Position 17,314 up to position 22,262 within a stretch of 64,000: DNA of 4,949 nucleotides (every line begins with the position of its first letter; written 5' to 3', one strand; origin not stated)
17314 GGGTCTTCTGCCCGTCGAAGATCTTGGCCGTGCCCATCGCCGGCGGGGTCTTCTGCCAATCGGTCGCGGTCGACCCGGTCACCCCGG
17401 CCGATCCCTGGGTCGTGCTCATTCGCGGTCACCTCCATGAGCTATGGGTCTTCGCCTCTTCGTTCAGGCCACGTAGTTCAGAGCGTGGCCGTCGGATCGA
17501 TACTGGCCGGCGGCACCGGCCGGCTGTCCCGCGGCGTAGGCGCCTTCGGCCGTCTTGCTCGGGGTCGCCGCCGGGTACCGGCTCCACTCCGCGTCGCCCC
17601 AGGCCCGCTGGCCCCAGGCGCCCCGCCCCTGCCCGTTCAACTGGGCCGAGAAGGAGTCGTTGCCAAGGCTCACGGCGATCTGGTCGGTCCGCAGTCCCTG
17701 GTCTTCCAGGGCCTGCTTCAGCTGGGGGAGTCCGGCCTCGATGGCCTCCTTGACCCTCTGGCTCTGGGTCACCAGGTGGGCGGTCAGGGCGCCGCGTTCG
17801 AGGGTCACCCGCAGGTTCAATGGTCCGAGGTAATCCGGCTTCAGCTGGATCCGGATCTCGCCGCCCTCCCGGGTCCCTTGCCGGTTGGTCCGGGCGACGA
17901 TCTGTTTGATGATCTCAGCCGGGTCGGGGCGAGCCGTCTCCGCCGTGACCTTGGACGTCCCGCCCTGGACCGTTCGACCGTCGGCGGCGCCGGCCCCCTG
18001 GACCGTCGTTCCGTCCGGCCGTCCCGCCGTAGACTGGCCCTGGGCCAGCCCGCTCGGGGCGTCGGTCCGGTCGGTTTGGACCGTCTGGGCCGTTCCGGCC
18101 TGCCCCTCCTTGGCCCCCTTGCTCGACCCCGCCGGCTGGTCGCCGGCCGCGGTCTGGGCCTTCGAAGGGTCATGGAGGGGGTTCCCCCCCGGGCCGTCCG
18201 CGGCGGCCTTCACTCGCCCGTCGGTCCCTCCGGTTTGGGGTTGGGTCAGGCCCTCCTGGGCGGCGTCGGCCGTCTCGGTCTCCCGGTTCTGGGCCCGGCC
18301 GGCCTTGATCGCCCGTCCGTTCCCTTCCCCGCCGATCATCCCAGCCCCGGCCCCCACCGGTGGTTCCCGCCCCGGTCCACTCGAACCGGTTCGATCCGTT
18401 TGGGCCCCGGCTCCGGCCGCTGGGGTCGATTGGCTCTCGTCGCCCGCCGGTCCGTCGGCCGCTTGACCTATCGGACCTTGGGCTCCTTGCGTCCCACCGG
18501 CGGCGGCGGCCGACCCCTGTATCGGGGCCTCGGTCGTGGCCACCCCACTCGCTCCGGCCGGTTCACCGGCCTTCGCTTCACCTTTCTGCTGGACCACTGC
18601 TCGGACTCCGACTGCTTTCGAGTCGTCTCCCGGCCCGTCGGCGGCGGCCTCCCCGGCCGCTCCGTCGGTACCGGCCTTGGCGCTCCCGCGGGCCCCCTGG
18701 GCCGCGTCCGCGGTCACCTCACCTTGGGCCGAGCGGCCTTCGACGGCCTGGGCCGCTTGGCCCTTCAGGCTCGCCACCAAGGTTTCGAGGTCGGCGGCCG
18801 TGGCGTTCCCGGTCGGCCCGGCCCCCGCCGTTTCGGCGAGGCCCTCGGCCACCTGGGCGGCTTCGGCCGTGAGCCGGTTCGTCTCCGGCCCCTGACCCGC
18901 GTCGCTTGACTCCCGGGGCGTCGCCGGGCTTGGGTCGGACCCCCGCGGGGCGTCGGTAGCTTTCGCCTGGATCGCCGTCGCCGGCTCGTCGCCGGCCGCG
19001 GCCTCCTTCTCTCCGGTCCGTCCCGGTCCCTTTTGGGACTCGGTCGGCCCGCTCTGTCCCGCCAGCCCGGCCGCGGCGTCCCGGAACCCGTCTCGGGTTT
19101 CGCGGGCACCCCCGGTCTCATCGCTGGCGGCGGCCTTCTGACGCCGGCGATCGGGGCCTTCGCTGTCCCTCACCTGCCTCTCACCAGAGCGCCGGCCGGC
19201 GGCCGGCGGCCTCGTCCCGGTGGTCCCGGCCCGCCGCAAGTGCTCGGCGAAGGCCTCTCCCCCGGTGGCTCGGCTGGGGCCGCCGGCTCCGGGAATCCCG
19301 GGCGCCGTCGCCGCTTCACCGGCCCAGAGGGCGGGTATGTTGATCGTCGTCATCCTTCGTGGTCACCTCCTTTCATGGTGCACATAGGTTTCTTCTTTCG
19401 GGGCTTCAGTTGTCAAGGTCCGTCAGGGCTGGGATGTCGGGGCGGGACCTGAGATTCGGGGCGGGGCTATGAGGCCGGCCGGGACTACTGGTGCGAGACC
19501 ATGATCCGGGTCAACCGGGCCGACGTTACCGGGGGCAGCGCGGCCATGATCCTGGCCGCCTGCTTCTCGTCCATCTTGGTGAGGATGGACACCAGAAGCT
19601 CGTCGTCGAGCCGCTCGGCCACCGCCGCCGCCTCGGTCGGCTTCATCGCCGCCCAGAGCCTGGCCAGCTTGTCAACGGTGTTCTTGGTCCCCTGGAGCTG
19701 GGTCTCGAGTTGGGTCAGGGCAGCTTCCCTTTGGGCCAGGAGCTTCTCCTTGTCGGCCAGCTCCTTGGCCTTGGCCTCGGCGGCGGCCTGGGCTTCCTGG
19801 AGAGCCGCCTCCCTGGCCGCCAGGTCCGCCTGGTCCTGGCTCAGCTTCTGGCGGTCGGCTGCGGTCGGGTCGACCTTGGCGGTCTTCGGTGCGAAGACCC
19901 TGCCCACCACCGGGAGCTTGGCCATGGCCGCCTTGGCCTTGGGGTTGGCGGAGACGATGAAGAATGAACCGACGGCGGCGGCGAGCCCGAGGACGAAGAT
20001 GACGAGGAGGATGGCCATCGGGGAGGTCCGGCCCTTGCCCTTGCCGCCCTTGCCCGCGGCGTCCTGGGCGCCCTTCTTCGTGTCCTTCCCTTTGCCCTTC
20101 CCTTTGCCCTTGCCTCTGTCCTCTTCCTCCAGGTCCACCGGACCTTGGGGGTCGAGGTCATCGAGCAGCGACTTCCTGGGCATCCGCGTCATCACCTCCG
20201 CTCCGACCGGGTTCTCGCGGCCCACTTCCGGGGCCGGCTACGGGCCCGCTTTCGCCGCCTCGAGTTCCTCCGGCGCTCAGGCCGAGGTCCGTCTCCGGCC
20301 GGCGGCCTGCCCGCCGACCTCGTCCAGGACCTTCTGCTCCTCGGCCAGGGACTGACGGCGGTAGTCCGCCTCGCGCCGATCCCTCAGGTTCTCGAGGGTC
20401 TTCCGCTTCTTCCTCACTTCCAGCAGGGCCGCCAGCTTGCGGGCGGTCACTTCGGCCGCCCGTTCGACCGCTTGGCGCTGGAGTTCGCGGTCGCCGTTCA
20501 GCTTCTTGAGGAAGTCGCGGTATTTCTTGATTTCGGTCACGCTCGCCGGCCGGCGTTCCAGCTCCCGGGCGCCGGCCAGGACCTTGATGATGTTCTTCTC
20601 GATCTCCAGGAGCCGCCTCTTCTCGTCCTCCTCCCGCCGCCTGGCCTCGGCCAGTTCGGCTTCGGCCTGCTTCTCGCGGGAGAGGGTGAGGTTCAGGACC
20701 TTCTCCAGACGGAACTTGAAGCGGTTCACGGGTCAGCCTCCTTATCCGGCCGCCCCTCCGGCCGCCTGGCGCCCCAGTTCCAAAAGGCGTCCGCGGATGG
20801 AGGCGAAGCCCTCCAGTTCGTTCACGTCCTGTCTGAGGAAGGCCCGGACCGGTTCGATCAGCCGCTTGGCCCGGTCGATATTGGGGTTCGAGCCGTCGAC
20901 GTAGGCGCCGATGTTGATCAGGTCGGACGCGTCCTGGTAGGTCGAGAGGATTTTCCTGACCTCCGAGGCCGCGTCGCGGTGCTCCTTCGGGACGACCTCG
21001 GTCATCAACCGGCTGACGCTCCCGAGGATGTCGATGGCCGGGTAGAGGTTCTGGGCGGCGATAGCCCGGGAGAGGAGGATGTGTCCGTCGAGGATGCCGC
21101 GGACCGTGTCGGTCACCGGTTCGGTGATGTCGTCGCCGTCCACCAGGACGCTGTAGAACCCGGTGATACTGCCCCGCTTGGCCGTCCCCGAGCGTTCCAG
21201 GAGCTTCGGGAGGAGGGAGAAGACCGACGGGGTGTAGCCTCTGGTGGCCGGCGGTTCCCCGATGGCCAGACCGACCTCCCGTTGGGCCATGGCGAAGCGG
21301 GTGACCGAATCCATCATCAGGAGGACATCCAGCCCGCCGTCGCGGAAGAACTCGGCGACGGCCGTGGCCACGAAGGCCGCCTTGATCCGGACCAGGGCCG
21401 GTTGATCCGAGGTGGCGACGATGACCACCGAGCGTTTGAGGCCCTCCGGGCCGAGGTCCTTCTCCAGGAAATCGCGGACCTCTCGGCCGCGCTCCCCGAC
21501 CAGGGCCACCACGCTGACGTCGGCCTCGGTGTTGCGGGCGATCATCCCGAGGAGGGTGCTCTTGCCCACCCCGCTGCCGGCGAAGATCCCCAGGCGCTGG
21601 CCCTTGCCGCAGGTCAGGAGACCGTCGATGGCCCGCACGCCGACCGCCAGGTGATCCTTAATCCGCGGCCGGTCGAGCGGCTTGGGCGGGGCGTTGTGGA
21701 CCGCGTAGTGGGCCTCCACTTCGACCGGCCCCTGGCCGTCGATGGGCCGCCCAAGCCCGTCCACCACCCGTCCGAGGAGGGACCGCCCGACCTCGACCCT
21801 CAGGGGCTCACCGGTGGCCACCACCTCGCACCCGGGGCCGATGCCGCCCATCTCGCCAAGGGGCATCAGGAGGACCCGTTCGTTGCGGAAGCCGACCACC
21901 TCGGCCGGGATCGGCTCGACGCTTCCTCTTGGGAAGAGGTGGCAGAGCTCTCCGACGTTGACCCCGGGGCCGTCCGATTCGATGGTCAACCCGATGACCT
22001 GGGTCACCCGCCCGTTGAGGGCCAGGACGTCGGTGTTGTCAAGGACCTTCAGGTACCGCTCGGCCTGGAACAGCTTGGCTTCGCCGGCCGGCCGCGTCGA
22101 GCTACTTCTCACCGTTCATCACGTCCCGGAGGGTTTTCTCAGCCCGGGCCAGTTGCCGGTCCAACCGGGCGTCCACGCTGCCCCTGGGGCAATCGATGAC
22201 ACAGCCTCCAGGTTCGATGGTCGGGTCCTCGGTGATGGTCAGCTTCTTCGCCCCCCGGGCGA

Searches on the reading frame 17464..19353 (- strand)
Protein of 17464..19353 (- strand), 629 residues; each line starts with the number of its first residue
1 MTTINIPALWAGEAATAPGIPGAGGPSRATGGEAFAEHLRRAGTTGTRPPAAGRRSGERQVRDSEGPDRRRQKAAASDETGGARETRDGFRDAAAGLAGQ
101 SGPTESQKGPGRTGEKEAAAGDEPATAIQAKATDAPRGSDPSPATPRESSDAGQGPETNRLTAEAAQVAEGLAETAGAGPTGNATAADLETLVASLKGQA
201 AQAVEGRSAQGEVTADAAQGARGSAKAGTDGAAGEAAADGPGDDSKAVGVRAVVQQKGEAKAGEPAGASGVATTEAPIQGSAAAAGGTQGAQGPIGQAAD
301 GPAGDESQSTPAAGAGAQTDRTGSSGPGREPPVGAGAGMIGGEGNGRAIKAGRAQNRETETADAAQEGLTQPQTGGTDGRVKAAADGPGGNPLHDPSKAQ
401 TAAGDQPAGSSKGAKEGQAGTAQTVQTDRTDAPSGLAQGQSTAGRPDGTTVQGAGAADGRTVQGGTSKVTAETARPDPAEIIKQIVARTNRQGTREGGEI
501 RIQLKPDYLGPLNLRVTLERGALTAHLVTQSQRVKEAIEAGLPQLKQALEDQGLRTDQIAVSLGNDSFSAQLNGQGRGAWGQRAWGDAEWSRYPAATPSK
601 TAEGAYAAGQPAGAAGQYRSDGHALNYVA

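Call 46: search_protein_families(library=pfam, proteins=[window:17464-19353:-])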
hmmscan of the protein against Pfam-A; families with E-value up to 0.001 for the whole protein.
window:17464-19353:- (629 aa): 1 family
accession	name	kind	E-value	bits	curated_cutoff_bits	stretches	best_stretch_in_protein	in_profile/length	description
PF02120.21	Flg_hook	-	2.6e-18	66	29.8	1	496-567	11-82/85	Flagellar hook-length control protein FliK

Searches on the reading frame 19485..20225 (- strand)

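Call 7: search_protein_families(library=pfam, proteins=[window:19485-20225:-])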
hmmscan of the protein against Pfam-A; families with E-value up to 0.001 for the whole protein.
window:19485-20225:- (246 aa): 1 family
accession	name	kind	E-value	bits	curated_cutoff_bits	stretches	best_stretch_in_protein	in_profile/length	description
PF03448.22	MgtE_N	-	9.3e-06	26.6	25.9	1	186-240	5-59/102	MgtE intracellular N domain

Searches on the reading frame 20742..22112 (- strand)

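Call 46: search_protein_families(library=pfam, proteins=[window:20742-22112:-])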
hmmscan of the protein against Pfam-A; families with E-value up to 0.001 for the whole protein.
window:20742-22112:- (456 aa): 4 families
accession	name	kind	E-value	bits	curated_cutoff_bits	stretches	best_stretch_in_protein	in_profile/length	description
PF00006.31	ATP-synt_ab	-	1.5e-88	296.5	29.5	1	158-367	1-213/213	ATP synthase alpha/beta family, nucleotide-binding domain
PF18269.6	T3SS_ATPase_C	-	1.6e-23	82.8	22.7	1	374-443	1-70/72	T3SS EscN ATPase C-terminal domain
PF02874.29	ATP-synt_ab_N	-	4.9e-07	30.6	20.9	1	36-101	1-69/69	ATP synthase alpha/beta family, beta-barrel domain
PF00005.33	ABC_tran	-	0.0003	21.8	25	1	166-203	6-43/137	ABC transporter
